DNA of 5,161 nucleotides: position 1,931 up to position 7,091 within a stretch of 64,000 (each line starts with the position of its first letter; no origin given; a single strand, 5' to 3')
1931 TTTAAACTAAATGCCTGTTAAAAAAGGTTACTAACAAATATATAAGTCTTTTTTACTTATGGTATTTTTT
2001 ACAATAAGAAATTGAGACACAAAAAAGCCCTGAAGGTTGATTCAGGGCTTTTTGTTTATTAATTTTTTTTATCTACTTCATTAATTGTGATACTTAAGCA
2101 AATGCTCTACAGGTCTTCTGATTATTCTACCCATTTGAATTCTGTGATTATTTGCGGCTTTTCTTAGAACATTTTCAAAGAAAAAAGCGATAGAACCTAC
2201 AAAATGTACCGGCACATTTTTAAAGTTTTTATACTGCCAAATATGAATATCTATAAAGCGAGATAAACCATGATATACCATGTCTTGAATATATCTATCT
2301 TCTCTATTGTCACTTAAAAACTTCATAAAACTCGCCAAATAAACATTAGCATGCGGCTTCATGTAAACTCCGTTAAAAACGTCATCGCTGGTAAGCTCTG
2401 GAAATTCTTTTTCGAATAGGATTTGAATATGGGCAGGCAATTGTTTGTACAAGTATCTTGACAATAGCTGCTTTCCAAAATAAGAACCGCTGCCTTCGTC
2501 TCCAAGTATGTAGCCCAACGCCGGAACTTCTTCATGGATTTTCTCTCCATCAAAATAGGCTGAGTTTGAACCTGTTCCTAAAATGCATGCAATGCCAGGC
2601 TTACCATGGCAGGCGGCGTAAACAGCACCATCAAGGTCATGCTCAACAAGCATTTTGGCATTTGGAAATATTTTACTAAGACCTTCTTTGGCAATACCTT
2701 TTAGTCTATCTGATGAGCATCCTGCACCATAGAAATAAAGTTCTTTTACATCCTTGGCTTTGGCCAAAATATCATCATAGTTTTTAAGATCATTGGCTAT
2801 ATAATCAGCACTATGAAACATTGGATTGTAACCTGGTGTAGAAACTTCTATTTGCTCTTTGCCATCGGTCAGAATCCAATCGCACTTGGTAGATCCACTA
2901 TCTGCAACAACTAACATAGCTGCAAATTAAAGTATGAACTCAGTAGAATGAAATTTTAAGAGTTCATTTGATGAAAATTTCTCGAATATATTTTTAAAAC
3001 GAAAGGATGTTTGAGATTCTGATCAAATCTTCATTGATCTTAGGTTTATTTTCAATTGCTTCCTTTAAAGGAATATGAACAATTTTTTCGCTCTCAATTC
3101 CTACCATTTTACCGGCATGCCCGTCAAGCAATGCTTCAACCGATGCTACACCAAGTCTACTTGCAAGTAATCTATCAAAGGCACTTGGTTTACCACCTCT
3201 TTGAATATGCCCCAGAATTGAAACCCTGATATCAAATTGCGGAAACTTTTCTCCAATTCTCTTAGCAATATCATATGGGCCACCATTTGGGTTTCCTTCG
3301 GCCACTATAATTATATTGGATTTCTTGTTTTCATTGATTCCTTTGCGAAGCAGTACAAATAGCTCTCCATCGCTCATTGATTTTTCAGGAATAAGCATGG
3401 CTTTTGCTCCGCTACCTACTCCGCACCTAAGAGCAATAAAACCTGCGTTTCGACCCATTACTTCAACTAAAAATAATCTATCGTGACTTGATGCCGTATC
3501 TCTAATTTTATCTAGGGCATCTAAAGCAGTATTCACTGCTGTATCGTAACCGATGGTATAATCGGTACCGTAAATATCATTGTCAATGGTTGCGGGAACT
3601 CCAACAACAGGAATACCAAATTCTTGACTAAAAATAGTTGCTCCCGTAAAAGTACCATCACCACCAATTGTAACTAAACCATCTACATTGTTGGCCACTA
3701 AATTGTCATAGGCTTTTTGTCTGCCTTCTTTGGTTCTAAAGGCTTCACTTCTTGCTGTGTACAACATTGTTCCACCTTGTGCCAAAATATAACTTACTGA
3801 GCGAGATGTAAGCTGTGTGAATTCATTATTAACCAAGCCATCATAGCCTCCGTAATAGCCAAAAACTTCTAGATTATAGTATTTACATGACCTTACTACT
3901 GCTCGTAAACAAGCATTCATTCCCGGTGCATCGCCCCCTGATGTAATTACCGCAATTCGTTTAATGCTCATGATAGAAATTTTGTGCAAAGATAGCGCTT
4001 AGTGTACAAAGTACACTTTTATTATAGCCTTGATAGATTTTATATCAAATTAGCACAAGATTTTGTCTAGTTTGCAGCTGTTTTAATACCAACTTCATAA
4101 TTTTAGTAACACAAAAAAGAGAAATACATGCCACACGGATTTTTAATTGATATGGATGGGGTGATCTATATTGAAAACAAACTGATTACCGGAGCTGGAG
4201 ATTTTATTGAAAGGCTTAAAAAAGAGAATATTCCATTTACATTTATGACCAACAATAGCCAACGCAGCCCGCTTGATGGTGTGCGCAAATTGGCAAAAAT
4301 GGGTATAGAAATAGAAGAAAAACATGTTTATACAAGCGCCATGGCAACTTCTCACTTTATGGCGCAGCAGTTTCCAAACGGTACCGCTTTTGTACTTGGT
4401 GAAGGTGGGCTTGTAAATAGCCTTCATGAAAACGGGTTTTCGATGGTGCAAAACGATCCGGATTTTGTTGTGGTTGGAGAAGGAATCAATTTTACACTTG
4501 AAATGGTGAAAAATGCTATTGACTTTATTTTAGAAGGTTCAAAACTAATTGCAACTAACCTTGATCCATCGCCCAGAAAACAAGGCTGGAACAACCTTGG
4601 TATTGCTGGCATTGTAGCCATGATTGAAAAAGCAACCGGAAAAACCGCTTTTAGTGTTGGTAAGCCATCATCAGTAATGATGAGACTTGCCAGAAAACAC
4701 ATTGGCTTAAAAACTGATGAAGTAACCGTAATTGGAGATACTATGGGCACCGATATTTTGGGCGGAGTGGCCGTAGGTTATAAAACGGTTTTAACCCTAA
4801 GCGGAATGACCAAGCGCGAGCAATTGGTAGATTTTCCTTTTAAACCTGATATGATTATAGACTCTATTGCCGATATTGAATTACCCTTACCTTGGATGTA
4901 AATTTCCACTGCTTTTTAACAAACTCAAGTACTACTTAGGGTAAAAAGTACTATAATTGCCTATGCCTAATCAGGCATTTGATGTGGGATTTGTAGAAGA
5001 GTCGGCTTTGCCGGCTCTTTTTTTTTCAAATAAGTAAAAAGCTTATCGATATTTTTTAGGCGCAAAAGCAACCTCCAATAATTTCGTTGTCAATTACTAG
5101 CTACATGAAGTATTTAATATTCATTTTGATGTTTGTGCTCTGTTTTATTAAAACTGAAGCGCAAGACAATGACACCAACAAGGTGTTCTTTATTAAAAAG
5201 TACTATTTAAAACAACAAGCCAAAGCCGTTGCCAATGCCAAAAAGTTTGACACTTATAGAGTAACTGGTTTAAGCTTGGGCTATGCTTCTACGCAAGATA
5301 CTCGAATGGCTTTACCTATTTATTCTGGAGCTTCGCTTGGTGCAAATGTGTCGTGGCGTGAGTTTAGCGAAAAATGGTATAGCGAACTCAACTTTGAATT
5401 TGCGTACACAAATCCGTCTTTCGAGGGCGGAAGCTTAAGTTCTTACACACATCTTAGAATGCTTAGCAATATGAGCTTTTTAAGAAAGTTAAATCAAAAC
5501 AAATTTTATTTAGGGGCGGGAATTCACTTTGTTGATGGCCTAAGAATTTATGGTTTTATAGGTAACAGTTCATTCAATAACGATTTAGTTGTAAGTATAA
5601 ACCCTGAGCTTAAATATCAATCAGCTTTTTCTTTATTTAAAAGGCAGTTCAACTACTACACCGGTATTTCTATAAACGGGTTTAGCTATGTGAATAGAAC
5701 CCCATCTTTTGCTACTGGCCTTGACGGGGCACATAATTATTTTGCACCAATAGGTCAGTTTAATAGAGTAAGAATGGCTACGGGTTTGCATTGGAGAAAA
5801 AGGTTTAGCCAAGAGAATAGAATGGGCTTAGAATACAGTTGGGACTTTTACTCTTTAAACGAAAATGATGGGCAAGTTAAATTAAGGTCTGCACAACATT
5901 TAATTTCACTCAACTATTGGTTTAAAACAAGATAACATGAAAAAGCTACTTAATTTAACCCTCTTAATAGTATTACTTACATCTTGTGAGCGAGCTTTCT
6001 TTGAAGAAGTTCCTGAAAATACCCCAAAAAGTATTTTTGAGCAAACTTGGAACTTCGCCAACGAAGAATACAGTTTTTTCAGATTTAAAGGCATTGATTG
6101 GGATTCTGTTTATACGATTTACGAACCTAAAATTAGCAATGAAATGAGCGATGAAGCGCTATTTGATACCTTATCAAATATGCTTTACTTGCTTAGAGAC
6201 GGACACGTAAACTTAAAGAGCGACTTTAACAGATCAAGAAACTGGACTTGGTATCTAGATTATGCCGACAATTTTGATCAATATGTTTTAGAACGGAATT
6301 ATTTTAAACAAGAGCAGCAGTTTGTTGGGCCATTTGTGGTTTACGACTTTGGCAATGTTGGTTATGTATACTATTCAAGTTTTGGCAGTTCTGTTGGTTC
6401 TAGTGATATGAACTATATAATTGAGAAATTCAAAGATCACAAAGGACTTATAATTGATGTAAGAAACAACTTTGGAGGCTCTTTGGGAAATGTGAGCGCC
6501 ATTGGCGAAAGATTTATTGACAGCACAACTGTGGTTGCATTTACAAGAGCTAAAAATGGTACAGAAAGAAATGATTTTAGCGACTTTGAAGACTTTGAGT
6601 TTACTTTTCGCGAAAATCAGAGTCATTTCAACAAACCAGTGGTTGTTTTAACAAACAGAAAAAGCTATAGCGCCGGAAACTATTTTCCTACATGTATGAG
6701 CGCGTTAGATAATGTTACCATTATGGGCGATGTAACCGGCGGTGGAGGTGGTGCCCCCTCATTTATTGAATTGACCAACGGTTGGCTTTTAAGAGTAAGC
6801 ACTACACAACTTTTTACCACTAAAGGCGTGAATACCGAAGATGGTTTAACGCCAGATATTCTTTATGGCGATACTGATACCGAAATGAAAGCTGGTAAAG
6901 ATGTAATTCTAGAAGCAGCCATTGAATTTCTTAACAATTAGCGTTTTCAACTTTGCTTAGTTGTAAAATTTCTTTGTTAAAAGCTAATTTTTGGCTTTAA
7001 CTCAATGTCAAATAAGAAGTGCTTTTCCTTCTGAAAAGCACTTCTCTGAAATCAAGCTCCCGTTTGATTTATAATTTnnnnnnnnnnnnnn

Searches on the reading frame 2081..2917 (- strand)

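Call 56: search_protein_families(library=pfam, proteins=[window:2081-2917:-], max_evalue=0.001)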
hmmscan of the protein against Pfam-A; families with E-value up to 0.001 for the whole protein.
window:2081-2917:- (278 aa): 1 family
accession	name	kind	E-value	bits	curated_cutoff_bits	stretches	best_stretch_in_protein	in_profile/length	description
PF01869.26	BcrAD_BadFG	-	3.1e-07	30.6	31.5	1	6-153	4-153/271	BadF/BadG/BcrA/BcrD ATPase family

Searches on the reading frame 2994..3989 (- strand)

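Call 56: search_protein_families(library=pfam, proteins=[window:2994-3989:-], max_evalue=0.001)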
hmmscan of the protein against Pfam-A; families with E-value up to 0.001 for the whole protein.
window:2994-3989:- (331 aa): 2 families
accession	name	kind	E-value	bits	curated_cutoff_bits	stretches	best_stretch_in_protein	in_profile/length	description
PF00365.25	PFK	-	2.1e-106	355.8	30.9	1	11-287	1-277/277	Phosphofructokinase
PF01513.26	NAD_kinase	-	9e-07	29.7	25.5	1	73-133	44-104/130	ATP-NAD kinase N-terminal domain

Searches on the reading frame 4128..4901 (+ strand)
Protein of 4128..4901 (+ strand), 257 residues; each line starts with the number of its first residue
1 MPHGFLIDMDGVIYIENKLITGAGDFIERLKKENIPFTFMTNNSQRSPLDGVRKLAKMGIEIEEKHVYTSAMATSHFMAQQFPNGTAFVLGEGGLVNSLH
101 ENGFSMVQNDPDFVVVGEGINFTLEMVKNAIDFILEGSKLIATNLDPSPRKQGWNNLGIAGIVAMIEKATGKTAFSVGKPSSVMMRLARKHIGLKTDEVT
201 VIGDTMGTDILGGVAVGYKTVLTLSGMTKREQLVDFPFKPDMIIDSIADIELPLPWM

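Call 3: search_protein_families(library=pfam, proteins=[window:4128-4901:+], max_evalue=0.01)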
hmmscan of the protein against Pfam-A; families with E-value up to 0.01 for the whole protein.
window:4128-4901:+ (257 aa): 4 families
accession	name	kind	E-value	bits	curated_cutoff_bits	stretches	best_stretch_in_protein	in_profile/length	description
PF13344.12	Hydrolase_6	-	5.4e-28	97.4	27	1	5-104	1-100/101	Haloacid dehalogenase-like hydrolase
PF13242.12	Hydrolase_like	-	3e-20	72.3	22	1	177-249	2-74/75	HAD-hyrolase-like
PF00702.32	Hydrolase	-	1.1e-08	36.1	26.4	1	4-217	3-191/191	haloacid dehalogenase-like hydrolase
PF13419.12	HAD_2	-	1.2e-07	32.5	23.8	1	152-221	108-176/178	Haloacid dehalogenase-like hydrolase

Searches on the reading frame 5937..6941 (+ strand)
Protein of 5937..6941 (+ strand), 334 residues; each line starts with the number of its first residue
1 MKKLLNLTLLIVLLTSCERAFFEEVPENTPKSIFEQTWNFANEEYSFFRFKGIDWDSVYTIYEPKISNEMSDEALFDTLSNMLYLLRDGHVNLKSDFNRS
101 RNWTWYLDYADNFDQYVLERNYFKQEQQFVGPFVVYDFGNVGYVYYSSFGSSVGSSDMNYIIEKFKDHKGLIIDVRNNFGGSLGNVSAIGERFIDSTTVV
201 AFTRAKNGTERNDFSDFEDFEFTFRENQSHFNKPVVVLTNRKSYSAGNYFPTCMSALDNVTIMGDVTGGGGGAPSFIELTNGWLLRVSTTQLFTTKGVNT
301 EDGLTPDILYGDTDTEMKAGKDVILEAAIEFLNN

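Call 3: search_protein_families(library=pfam, proteins=[window:5937-6941:+], max_evalue=0.01)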
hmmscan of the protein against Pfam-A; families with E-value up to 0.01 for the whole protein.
window:5937-6941:+ (334 aa): 2 families
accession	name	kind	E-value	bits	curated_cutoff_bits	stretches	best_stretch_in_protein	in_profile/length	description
PF03572.23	Peptidase_S41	-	3.3e-32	111.8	24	1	140-308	1-163/165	Peptidase family S41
PF14684.11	Tricorn_C1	-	5.4e-14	52.3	24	1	26-83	1-58/59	Tricorn protease C1 domain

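Call 4: search_protein_families(library=ncbifam, proteins=[window:5937-6941:+], max_evalue=0.01)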
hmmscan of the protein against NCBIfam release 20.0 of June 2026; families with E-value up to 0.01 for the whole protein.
window:5937-6941:+ (334 aa): 10 families
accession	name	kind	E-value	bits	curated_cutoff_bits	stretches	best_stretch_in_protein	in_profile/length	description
TIGR00225.1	prc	subfamily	2e-17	63.3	218.6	1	140-318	152-322/335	C-terminal processing peptidase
NF045590.1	Cterm_S41_CtpC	exception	2.2e-17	63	665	1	138-318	215-386/418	carboxyl-terminal processing protease CtpC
NF045589.1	Cterm_S41_CtpB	exception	6.2e-16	58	633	1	140-316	219-386/416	carboxyl-terminal processing protease CtpB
NF045588.1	Cterm_S41_CtpA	exception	4.9e-13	48.7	625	1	140-312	215-378/401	carboxyl-terminal processing protease CtpA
NF033424.1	chlamy_CPAF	equivalog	1.6e-12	46.8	250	1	227-282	451-506/564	protease-like activity factor CPAF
NF045591.1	Cterm_S41_CtpZ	exception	4.5e-12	45.4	525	1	140-332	213-397/403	carboxyl-terminal processing protease CtpZ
TIGR03900.1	prc_long_Delta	hypoth_equivalog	5.3e-11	41.2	660.95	1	139-272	237-363/973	MXAN_5808 family serine peptidase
NF052377.1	lmo1851_S41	exception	4.9e-10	38.7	725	1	141-308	206-365/468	lmo1851 family serine protease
NF008388.1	PRK11186.1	exception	2.2e-09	36.2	825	1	155-271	370-478/663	carboxy terminal-processing peptidase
NF051464.1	tail_spec_CT441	exception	9.6e-09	34.5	700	1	126-257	339-467/645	tail-specific protease Tsp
